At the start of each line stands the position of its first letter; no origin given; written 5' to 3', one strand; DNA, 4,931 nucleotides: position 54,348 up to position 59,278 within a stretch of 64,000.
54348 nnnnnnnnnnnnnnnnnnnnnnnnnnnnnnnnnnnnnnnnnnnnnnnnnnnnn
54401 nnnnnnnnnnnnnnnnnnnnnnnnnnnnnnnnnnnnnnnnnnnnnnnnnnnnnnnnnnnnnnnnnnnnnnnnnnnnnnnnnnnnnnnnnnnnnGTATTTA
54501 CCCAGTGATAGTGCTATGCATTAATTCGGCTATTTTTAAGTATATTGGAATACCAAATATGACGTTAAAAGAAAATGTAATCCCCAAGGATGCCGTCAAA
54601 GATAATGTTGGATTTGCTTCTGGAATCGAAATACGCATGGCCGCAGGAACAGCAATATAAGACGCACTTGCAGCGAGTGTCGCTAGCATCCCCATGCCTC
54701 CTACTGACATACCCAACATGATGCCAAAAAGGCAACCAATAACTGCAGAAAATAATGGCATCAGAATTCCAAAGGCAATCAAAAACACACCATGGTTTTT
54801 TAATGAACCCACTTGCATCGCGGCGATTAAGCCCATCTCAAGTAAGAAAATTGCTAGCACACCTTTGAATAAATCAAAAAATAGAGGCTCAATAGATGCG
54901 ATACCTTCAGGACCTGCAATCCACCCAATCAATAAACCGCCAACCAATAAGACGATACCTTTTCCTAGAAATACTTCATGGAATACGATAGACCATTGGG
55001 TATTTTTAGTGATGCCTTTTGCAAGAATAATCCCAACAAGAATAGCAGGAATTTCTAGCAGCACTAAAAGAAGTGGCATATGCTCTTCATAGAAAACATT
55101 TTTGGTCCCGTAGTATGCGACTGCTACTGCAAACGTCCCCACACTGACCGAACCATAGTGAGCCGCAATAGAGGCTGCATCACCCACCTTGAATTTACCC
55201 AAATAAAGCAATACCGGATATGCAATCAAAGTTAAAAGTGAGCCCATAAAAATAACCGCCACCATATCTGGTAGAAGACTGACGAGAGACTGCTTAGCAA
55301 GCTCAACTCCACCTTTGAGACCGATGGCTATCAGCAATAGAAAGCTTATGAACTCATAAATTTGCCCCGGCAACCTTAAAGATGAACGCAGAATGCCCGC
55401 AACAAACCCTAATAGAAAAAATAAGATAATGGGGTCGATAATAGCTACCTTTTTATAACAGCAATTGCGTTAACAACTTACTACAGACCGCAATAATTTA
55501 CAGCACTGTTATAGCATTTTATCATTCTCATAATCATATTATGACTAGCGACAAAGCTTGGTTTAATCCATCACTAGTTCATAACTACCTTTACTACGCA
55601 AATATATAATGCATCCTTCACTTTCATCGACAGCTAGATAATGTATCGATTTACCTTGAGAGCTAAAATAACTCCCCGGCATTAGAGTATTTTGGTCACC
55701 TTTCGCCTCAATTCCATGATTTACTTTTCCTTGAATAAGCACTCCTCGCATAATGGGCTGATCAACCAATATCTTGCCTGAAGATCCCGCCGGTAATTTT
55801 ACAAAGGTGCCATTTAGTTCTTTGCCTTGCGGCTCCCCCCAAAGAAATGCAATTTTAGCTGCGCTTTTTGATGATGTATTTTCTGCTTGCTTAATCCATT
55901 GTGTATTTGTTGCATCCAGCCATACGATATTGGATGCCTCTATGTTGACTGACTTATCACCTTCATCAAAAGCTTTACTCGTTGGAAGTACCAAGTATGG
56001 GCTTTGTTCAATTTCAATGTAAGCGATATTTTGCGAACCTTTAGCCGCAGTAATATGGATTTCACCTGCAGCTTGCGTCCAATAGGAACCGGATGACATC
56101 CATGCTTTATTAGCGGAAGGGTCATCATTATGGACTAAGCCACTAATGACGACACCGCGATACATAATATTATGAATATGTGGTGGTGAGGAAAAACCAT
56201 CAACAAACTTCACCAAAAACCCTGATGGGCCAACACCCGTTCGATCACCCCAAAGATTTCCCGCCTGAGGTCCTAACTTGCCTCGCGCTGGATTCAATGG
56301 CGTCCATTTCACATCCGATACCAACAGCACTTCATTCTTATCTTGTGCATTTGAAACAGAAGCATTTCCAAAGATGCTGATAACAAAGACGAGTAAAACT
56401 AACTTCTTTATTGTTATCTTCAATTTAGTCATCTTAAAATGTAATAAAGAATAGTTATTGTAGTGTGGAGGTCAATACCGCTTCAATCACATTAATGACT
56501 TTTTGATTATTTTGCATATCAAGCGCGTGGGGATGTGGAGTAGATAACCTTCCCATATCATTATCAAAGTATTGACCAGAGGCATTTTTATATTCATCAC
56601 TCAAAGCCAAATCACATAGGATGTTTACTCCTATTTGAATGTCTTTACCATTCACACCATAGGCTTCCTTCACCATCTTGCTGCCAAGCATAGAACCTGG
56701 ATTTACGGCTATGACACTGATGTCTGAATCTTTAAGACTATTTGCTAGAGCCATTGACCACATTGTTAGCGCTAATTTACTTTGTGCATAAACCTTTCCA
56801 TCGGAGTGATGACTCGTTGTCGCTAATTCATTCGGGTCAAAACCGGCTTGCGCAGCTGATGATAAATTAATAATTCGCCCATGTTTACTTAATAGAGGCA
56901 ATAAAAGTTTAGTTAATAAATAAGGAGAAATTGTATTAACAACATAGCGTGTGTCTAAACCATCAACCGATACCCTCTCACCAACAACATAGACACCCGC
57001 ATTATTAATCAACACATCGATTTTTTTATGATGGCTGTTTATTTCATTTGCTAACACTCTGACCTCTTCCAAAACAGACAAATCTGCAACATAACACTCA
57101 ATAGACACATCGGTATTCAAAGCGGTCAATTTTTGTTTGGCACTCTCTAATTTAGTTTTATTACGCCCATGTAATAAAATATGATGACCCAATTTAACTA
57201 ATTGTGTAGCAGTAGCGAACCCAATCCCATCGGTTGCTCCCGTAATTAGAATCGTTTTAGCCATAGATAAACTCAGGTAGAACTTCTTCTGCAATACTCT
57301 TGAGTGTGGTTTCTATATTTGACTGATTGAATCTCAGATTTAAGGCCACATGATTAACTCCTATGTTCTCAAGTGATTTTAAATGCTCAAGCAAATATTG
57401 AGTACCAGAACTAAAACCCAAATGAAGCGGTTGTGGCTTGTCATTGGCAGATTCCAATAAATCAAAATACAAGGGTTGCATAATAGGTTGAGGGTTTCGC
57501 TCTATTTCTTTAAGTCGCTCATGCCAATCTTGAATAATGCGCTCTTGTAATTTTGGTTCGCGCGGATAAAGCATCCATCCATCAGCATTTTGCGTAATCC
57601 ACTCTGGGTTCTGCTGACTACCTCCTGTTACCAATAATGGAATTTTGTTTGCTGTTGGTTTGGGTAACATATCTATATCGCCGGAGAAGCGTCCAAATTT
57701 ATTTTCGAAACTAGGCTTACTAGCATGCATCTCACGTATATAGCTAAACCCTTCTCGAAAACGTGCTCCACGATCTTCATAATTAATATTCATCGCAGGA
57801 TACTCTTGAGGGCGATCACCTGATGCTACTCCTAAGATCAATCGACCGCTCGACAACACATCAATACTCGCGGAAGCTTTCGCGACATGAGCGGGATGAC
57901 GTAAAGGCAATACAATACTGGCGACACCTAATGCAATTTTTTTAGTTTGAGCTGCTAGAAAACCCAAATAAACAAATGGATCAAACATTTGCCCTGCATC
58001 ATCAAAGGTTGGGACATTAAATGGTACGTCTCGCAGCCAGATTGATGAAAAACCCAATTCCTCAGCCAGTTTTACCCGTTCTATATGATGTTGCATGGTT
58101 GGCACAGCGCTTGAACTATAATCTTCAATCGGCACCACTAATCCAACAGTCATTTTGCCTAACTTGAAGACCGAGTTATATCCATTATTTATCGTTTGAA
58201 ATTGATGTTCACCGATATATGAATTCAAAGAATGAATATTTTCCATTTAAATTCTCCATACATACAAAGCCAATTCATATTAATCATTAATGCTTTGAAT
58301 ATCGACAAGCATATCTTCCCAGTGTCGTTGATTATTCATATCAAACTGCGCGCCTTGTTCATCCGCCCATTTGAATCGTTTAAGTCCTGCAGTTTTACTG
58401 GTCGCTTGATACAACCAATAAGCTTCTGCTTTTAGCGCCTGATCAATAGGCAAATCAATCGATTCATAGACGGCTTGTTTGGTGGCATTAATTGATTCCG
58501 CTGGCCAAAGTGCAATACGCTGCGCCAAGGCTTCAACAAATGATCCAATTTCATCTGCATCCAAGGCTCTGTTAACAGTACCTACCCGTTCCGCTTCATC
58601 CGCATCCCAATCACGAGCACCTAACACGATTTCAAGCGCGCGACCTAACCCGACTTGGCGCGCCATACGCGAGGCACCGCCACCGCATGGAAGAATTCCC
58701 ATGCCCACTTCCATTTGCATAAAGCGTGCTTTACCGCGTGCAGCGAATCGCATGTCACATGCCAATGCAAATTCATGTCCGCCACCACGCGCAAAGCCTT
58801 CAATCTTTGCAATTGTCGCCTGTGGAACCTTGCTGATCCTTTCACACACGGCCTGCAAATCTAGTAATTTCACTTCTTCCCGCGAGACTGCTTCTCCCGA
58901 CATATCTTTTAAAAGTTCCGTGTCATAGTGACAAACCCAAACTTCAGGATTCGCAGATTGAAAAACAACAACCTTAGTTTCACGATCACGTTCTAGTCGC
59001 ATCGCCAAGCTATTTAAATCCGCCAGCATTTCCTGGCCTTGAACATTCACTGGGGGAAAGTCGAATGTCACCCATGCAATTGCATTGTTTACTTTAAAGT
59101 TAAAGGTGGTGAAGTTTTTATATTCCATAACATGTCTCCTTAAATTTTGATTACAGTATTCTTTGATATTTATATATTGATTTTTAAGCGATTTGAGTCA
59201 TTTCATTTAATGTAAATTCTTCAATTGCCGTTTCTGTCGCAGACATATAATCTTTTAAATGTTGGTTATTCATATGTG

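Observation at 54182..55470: sbtA-sbtB-like bicarbonate transporter/PII pair. The sbtA homolog lacks a canonical start codon for its first conserved TM helix.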

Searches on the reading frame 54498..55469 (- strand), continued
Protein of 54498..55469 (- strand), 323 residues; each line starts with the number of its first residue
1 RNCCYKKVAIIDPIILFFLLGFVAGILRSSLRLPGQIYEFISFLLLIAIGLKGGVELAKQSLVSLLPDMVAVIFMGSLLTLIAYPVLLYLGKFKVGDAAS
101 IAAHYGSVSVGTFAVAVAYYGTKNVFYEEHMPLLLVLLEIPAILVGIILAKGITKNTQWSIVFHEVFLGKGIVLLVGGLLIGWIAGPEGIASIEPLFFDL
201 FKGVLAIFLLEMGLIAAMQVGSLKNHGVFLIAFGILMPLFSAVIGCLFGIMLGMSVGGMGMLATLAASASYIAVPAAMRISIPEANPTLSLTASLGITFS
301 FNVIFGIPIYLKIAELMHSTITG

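Call 19: find_encoding_contigs(protein=P0011, flank=3000, max_places=1)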
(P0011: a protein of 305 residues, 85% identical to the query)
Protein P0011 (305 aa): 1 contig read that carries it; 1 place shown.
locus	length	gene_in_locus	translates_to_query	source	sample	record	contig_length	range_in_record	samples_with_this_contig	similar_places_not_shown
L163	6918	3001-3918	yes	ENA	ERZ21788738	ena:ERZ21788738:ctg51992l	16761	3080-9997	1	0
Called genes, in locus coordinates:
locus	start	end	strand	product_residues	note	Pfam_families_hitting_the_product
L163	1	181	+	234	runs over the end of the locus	PF01551:Peptidase_M23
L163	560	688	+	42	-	-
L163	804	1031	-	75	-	PF01361:Tautomerase, PF14552:Tautomerase_2 (weak)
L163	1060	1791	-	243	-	PF00106:adh_short, PF08659:KR, PF23441:SDR, PF13561:adh_short_C2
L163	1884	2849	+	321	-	PF00126:HTH_1, PF03466:LysR_substrate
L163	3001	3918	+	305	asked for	PF05982:Sbt_1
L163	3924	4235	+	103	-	PF00543:P-II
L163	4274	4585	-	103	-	PF13091:PLDc_2, PF00614:PLDc (weak)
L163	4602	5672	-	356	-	PF13396:PLDc_N, PF13091:PLDc_2, PF00614:PLDc (weak), PF13091:PLDc_2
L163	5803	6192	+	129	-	PF11969:DcpS_C, PF01230:HIT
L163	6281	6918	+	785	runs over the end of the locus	PF06934:CTI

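Call 20: find_encoding_contigs(protein=P0012, flank=3000, max_places=1)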
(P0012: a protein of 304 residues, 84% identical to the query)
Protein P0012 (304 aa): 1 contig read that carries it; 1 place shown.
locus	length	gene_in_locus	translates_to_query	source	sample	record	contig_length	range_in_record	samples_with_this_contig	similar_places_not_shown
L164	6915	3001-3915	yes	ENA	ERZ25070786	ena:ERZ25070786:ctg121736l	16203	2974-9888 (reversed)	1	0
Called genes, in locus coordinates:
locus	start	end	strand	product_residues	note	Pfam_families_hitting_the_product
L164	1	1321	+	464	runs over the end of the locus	PF00929:RNase_T, PF01541:GIY-YIG (weak), PF27096:UvrC_M, PF27115:Cho_C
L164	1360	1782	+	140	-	PF13442:Cytochrome_CBB3 (weak), PF00034:Cytochrom_C (faint)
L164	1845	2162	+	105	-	PF08895:DUF1840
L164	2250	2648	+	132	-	PF07366:SnoaL, PF12680:SnoaL_2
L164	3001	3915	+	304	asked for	PF05982:Sbt_1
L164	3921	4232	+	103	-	PF00543:P-II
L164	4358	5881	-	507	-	PF04244:DPRP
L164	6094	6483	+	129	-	-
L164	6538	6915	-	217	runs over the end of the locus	PF10677:DUF2490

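Call 21: find_encoding_contigs(protein=P0013, flank=3000, max_places=1)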
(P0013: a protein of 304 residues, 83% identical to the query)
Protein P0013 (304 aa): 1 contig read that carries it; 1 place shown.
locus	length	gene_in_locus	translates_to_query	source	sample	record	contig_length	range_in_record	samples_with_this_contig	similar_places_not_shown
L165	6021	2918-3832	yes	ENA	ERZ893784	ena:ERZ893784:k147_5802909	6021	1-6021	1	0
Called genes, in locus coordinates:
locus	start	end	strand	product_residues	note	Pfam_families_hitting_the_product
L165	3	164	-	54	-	?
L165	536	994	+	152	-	-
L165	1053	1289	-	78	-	PF00050:Kazal_1 (weak)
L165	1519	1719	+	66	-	-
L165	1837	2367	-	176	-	PF12680:SnoaL_2 (weak)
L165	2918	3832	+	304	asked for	PF05982:Sbt_1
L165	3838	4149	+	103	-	PF00543:P-II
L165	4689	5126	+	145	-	PF07366:SnoaL, PF12680:SnoaL_2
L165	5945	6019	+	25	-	?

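Call 22: find_encoding_contigs(protein=P0018, flank=3000, max_places=1)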
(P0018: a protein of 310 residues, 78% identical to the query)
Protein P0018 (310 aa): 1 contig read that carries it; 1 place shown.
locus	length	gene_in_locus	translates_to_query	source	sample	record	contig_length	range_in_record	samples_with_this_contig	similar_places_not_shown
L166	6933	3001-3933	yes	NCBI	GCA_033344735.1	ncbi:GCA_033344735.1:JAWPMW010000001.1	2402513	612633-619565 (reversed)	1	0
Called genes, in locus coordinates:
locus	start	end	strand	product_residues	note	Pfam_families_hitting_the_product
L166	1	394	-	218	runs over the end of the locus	PF04832:SOUL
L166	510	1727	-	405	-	PF00561:Abhydrolase_1, PF12697:Abhydrolase_6, PF20408:Abhydrolase_11 (faint), PF00326:Peptidase_S9 (weak), PF12146:Hydrolase_4, PF02566:OsmC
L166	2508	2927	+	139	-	PF00581:Rhodanese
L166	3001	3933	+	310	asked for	PF05982:Sbt_1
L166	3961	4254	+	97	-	PF00543:P-II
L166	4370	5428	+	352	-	PF01595:CNNM, PF00571:CBS (weak)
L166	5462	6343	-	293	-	PF14715:FixP_N, PF13442:Cytochrome_CBB3, PF00034:Cytochrom_C, PF13442:Cytochrome_CBB3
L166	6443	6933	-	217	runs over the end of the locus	PF02433:FixO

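Call 23: find_encoding_contigs(protein=P0016, flank=3000, max_places=1)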
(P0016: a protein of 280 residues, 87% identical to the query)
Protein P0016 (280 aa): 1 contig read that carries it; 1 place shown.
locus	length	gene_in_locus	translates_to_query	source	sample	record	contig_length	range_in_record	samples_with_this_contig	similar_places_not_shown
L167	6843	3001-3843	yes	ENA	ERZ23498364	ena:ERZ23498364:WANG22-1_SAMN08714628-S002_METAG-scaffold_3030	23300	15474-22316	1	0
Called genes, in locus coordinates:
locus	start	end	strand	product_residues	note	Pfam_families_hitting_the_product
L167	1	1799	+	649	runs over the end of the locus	PF12228:DUF3604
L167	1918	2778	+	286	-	PF00520:Ion_trans, PF08016:PKD_channel (faint)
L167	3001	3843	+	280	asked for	PF05982:Sbt_1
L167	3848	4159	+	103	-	PF00543:P-II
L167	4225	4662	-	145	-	PF02635:DsrE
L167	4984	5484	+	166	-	PF13442:Cytochrome_CBB3 (weak)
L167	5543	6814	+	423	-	PF03349:Toluene_X, PF13505:OMP_b-brl (faint)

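Call 24: find_encoding_contigs(protein=P0019, flank=3000, max_places=1)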
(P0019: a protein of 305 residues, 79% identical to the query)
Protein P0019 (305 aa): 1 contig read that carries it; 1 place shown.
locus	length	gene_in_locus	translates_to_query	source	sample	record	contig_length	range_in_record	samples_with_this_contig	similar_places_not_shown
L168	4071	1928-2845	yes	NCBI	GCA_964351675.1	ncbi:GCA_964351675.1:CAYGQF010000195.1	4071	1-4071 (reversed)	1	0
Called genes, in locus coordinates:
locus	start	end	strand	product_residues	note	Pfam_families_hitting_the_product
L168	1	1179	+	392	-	?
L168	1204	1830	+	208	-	PF01081:Aldolase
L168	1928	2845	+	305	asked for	PF05982:Sbt_1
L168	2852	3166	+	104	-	PF00543:P-II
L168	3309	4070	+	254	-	?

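Call 25: find_encoding_contigs(protein=P0069, flank=3000, max_places=1)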
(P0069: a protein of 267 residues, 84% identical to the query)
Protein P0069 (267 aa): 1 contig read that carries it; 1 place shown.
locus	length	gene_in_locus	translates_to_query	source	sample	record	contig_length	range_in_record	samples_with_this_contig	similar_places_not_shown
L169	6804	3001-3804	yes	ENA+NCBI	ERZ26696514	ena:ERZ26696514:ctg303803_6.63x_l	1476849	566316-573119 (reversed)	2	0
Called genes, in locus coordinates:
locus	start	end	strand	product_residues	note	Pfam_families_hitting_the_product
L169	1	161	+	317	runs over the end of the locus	PF00582:Usp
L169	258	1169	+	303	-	PF01734:Patatin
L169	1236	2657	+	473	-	PF13396:PLDc_N, PF13091:PLDc_2, PF00614:PLDc, PF13091:PLDc_2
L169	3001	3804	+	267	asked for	PF05982:Sbt_1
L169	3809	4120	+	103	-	PF00543:P-II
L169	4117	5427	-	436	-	PF03349:Toluene_X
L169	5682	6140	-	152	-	-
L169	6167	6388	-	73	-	-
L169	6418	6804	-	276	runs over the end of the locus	PF04116:FA_hydroxylase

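Call 34: list_cluster_members(proteins=[P0001, P0018])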
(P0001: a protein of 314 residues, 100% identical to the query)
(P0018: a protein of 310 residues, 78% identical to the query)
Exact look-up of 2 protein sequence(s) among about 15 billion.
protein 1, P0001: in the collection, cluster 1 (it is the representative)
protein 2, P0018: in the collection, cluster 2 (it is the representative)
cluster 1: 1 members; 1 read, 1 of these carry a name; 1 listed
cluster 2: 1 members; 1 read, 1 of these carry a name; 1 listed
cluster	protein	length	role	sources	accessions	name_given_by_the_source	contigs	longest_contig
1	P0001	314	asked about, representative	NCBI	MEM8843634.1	MAG: sodium-dependent bicarbonate transport family permease [Pseudomonadota bacterium]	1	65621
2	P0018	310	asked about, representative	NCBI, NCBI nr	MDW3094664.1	MAG: sodium-dependent bicarbonate transport family permease [Gammaproteobacteria ... | sodium-dependent bicarbonate transport family permease [Gammaproteobacteria bacterium]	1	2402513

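Call 52: predict_structure(alignment_id=A1)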
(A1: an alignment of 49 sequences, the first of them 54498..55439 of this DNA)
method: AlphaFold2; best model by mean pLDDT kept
length: 313 residues; sequences in the alignment: 49
mean_pLDDT: 86.3   pTM: 0.87
mean pLDDT of the five models: 86.3, 83.4, 83.2, 82.1, 79.2
residues with pLDDT >= 90: 129; 70-90: 161; 50-70: 23; < 50: 0
segments of 3 or more residues with pLDDT < 50: none
pLDDT, mean of each block of 10 residues (from residue 1): 82 86 78 82 88 90 94 97 93 89 90 91 84 89 72 60 79 88 73 82 87 79 96 96 95 93 78 84 91 95 95 74
secondary structure, 60 per line:
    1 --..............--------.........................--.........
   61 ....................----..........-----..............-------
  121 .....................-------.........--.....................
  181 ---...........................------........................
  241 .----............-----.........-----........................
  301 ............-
elements in order: H3-16 H25-49 H52-80 H85-94 H100-113 H121-141 H149-157 H160-180 H184-210 H217-241 H246-257 H263-271 H277-312

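Call 55: fold_search(model_id=the predicted structure, library=pdb)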
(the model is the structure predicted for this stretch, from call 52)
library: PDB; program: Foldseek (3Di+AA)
matches with E <= 10: 390; with E <= 0.001: 20
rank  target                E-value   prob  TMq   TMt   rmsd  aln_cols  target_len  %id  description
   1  7egl_A                5.9e-15  1.00  0.89  0.83   3.2       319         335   27  Bicarbonate transporter complex SbtA-SbtB bound to HCO3- (released 2021-05-26)
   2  7egk_A                2.8e-14  1.00  0.87  0.83   2.9       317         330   27  Bicarbonate transporter complex SbtA-SbtB bound to AMP (released 2021-05-26)
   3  8zor_A                4.8e-14  1.00  0.90  0.86   2.3       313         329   28  Cryo-EM structure of bicarbonate transporter SbtA in complex with PII-like signaling protein SbtB (T-loop truncation)  (released 2025-12-03)
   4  7cyf_A                2.8e-13  1.00  0.87  0.82   3.0       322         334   28  Cryo-EM structure of bicarbonate transporter SbtA in complex with PII-like signaling protein SbtB from Synechocystis s (released 2021-06-23)
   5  7cye_A                2.5e-11  1.00  0.82  0.79   3.4       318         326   28  Cryo-EM structure of sodium-dependent bicarbonate transporter SbtA from Synechocystis sp. PCC 6803 (released 2021-06-23)
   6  6lgz                  5.0e-05  1.00  0.64  0.66   5.2       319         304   16  Crystal structure of a cysteine-pair mutant (P10C-S291C) of a bacterial bile acid transporter in an inward-facing state  (released 2020-12-09)
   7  4n7w_A                6.2e-05  1.00  0.60  0.61   5.7       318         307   15  Crystal Structure of the sodium bile acid symporter from Yersinia frederiksenii (released 2013-12-11)
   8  7cyg_B                8.3e-05  1.00  0.63  0.66   5.2       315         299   14  Crystal structure of a cysteine-pair mutant (Y113C-P190C) of a bacterial bile acid transporter before disulfide bond f (released 2021-01-13)
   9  4n7w_B                1.2e-04  1.00  0.60  0.62   5.8       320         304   15  Crystal Structure of the sodium bile acid symporter from Yersinia frederiksenii (released 2013-12-11)
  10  7cyg_A                1.5e-04  1.00  0.62  0.63   5.5       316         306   16  Crystal structure of a cysteine-pair mutant (Y113C-P190C) of a bacterial bile acid transporter before disulfide bond f (released 2021-01-13)
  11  7cyk_B                2.1e-04  1.00  0.60  0.62   5.8       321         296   15  Crystal structure of a second cysteine-pair mutant (V110C-I197C) of a bacterial bile acid transporter before disulfide (released 2021-01-13)
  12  8oyf                  2.4e-04  1.00  0.60  0.60   6.0       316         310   14  Crystal structure of ASBTNM in lipidic cubic phase without substrate bound (released 2023-07-12)
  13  6lh1                  2.5e-04  1.00  0.60  0.63   5.4       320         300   14  Crystal structure of a cysteine-pair mutant (Y113C-P190C) of a bacterial bile acid transporter trapped in an outward-fac (released 2020-12-09)
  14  6lh0                  4.9e-04  1.00  0.66  0.67   5.0       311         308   16  Crystal structure of a cysteine-pair mutant (P10C-S291C) of a bacterial bile acid transporter in an inward-facing apo-st (released 2020-12-09)
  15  8oyg                  6.0e-04  1.00  0.53  0.53   6.5       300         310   13  Crystal structure of ASBTNM in complex with pantoate (released 2023-07-12)
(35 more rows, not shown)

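Call 65: find_encoding_contigs(protein=P0025, flank=1500, max_places=1)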
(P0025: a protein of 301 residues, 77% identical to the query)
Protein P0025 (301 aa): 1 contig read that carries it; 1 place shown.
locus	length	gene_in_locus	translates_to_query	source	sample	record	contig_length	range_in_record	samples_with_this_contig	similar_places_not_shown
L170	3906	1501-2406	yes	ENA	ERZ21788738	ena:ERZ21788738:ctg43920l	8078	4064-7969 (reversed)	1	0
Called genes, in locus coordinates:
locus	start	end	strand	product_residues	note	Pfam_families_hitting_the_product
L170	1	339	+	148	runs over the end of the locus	?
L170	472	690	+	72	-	PF01027:Bax1-I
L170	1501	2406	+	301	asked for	PF05982:Sbt_1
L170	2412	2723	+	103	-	PF00543:P-II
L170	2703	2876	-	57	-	-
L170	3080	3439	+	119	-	PF06965:Na_H_antiport_1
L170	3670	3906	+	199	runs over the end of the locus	PF06965:Na_H_antiport_1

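Call 66: find_encoding_contigs(protein=P0023, flank=1500, max_places=1)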
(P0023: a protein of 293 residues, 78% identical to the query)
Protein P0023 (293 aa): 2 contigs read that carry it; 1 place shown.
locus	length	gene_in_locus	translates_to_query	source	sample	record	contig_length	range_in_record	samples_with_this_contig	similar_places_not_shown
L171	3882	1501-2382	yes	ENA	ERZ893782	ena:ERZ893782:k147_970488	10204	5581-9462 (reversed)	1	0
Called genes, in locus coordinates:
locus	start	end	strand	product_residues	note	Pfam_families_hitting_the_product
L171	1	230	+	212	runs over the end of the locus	PF13561:adh_short_C2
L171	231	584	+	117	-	-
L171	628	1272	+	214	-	PF04391:DUF533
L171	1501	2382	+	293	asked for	PF05982:Sbt_1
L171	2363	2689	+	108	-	PF00543:P-II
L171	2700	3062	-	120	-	-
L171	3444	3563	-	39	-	-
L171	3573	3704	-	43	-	-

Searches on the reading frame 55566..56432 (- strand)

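Call 4: search_protein_families(library=pfam, proteins=[window:55566-56432:-], max_evalue=0.01)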
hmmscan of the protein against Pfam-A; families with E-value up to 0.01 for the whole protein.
window:55566-56432:- (289 aa): 1 family
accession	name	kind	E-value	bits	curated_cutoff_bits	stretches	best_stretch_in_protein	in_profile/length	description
PF14499.12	DUF4437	-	1.9e-92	309.4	24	1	34-286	1-249/250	Domain of unknown function (DUF4437)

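Call 5: search_protein_families(library=ncbifam, proteins=[window:55566-56432:-], max_evalue=0.01)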
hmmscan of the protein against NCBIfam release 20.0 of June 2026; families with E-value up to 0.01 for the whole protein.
window:55566-56432:- (289 aa): 0 families

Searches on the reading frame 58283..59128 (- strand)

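Call 51: search_protein_families(library=pfam, proteins=[window:58283-59128:-], max_evalue=0.00001)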
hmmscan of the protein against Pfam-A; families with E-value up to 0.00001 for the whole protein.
window:58283-59128:- (282 aa): 2 families
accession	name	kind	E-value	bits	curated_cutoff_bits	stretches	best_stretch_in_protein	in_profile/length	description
PF00378.25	ECH_1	-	1.2e-34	120.3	27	1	14-252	3-240/251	Enoyl-CoA hydratase/isomerase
PF16113.10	ECH_2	-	2.1e-08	34.5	27.2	1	30-239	15-222/335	Enoyl-CoA hydratase/isomerase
